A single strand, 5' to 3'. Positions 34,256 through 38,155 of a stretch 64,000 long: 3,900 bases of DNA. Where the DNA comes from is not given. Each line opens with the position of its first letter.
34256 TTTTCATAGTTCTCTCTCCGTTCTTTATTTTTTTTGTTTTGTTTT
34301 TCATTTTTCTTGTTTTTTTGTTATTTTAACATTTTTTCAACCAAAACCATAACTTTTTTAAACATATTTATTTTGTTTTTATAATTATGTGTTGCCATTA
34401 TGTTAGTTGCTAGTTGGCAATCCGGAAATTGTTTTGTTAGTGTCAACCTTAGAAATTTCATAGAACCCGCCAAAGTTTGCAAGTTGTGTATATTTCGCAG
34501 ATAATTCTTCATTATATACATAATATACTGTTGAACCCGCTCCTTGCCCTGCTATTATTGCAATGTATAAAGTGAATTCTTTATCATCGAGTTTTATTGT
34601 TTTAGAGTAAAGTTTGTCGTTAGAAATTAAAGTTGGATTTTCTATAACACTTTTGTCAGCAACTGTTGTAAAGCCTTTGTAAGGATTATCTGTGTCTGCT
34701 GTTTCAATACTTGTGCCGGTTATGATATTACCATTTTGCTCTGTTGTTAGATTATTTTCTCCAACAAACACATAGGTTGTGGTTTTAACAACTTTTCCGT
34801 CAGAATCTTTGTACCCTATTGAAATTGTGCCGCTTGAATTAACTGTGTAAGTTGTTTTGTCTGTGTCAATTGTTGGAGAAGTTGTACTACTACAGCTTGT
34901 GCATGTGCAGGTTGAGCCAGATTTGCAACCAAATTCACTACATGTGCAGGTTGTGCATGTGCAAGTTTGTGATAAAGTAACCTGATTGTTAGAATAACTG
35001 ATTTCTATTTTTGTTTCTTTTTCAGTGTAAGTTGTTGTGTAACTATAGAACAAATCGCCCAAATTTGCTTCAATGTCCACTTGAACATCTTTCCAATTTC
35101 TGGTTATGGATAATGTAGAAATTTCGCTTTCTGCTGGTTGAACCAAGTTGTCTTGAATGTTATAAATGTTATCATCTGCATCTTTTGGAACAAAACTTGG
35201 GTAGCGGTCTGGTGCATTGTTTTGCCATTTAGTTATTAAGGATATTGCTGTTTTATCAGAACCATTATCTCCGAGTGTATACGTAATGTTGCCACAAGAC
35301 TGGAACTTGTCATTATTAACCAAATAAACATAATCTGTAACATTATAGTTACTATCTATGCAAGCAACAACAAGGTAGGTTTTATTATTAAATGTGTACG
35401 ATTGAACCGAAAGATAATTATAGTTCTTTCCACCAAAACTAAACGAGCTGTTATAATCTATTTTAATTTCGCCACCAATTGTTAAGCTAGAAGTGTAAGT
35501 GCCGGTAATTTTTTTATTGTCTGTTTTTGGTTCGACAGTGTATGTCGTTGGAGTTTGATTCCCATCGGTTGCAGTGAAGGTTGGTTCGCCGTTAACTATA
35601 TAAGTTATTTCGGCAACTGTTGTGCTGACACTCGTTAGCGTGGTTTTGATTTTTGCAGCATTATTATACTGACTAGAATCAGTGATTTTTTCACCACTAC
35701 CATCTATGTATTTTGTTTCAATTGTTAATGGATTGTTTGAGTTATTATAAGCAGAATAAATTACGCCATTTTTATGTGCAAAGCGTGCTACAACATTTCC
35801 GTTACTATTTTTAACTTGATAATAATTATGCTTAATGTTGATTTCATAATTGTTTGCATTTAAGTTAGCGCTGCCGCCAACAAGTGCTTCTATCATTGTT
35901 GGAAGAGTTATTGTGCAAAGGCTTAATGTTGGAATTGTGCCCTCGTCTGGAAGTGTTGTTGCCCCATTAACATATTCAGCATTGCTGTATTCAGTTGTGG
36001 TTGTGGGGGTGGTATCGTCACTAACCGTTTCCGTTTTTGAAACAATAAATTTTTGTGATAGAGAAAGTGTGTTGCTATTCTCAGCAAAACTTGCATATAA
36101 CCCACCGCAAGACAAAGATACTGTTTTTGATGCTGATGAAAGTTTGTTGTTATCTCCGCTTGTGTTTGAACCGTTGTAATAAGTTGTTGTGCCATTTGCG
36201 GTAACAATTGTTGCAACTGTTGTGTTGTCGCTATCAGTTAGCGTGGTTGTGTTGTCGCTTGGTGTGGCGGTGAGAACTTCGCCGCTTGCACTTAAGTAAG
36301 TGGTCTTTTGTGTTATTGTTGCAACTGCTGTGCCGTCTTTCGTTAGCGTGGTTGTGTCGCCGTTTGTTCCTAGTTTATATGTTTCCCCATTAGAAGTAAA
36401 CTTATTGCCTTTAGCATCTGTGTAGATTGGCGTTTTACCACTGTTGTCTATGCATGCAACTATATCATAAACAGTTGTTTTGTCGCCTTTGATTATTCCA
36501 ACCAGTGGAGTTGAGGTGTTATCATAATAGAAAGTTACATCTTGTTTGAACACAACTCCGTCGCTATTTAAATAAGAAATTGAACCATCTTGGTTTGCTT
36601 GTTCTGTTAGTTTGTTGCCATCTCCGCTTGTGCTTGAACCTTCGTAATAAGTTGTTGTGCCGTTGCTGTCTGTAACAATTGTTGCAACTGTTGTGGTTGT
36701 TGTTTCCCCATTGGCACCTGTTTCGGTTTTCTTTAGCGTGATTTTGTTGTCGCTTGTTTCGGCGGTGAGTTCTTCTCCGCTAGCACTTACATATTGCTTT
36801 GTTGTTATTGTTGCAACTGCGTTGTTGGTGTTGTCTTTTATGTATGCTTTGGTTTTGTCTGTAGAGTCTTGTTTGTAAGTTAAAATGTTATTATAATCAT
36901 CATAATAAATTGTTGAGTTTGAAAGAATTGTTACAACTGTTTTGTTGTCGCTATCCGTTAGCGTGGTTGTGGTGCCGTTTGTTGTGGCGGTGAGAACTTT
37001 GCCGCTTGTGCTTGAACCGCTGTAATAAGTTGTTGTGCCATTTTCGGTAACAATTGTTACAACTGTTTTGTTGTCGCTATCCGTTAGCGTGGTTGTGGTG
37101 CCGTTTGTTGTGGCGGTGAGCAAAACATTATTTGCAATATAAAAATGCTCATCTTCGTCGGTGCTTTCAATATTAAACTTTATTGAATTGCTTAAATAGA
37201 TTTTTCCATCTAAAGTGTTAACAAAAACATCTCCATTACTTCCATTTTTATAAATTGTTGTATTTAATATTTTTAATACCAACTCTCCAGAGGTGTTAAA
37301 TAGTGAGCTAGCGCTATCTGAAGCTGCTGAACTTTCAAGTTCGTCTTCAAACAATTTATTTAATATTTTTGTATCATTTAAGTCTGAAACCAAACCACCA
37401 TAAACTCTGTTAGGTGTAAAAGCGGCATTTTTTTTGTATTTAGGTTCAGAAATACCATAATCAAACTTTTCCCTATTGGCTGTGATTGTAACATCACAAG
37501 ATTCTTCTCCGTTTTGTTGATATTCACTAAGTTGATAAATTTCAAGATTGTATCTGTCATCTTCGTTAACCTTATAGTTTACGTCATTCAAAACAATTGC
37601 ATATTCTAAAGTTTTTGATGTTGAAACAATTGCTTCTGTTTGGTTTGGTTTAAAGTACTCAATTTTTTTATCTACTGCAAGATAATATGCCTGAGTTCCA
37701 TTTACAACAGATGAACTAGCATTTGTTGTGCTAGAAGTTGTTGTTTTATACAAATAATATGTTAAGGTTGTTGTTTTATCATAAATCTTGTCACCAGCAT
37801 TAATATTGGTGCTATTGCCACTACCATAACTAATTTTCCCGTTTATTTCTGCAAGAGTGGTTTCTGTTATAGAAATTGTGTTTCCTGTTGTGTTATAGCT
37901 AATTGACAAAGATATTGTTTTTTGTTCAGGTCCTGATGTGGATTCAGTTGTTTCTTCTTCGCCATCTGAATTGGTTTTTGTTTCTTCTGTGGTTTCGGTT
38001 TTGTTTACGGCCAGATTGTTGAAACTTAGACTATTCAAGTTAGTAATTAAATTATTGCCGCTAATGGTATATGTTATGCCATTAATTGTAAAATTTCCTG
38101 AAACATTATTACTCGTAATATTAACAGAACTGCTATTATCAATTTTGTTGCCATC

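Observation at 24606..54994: Tandem pair of giant lipoprotein genes (6863 aa plus about 3218 aa) filling 47% of the window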

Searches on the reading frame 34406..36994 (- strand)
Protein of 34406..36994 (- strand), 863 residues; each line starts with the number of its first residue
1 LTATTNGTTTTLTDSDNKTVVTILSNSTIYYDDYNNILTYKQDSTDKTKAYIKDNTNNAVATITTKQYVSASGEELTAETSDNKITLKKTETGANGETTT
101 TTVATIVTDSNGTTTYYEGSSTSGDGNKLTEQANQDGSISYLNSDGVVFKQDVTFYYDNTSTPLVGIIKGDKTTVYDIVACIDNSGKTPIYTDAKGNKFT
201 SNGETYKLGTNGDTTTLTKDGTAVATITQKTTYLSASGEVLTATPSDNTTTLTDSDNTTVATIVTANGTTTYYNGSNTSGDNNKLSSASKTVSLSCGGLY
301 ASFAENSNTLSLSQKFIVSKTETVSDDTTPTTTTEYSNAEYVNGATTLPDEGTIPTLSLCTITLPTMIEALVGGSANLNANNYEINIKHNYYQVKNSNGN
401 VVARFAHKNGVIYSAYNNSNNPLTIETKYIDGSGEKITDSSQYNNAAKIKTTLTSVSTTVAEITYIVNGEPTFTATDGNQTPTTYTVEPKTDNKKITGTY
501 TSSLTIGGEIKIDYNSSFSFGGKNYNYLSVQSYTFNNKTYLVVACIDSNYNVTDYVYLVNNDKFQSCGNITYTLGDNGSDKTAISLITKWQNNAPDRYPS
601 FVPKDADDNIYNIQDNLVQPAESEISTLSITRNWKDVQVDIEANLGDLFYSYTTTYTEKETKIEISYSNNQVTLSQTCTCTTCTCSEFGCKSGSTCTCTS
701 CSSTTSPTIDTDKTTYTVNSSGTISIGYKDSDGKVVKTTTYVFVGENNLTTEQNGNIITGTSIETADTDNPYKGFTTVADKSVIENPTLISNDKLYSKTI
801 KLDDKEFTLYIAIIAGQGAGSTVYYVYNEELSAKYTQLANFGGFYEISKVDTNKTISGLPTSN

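Call 49: search_protein_families(library=pfam, proteins=[window:34406-36994:-], max_evalue=10)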
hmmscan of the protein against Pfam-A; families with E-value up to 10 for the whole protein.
window:34406-36994:- (863 aa): 1 family
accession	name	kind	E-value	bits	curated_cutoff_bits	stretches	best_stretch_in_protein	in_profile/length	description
PF02760.21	HIN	-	0.29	11.3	22.7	1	388-497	35-145/168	HIN-200/IF120x domain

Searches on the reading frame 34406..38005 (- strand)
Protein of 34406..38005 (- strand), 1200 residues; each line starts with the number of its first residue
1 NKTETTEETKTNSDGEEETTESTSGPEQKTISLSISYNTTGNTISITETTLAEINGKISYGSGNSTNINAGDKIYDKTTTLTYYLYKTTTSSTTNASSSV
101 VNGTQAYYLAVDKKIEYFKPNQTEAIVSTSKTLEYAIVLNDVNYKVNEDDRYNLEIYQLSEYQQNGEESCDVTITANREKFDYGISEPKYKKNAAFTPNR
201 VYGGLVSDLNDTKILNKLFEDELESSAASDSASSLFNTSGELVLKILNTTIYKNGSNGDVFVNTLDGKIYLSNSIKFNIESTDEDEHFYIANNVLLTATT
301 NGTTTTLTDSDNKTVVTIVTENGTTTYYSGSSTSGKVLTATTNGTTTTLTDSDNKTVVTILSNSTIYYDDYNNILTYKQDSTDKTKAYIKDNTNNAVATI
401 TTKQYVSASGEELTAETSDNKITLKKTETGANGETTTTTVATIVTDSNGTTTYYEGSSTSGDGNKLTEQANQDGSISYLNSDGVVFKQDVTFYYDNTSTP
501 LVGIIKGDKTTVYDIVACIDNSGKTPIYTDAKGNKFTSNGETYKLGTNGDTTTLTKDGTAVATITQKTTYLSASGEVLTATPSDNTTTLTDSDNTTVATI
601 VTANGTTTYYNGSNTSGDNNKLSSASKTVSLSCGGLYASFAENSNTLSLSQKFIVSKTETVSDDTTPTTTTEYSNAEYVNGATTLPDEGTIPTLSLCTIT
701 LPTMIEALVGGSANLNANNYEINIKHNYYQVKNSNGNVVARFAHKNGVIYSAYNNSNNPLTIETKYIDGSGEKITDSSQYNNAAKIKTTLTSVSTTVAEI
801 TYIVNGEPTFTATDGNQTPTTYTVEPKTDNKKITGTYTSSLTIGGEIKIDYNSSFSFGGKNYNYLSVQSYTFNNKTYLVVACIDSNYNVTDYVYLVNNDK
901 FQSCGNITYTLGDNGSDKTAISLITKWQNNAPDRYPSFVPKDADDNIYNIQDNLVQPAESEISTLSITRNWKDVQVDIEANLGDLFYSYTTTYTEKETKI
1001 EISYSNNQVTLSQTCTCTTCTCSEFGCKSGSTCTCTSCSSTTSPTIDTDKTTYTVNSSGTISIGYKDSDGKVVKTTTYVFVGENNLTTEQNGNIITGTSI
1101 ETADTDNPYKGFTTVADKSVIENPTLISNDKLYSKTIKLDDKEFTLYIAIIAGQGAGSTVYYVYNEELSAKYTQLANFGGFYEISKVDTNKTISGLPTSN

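Call 84: find_related_loci(query=window:34406-38005:-, collection=metagenome_contigs, flank=10000)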
Query window:34406-38005:- (1200 aa) in metagenome_contigs; peptide patterns used: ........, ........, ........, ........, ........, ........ (x = any residue, [..] = any of these).
140 stretches matched a pattern, but none encodes a relative of the query by tblastn (E <= 1e-3).
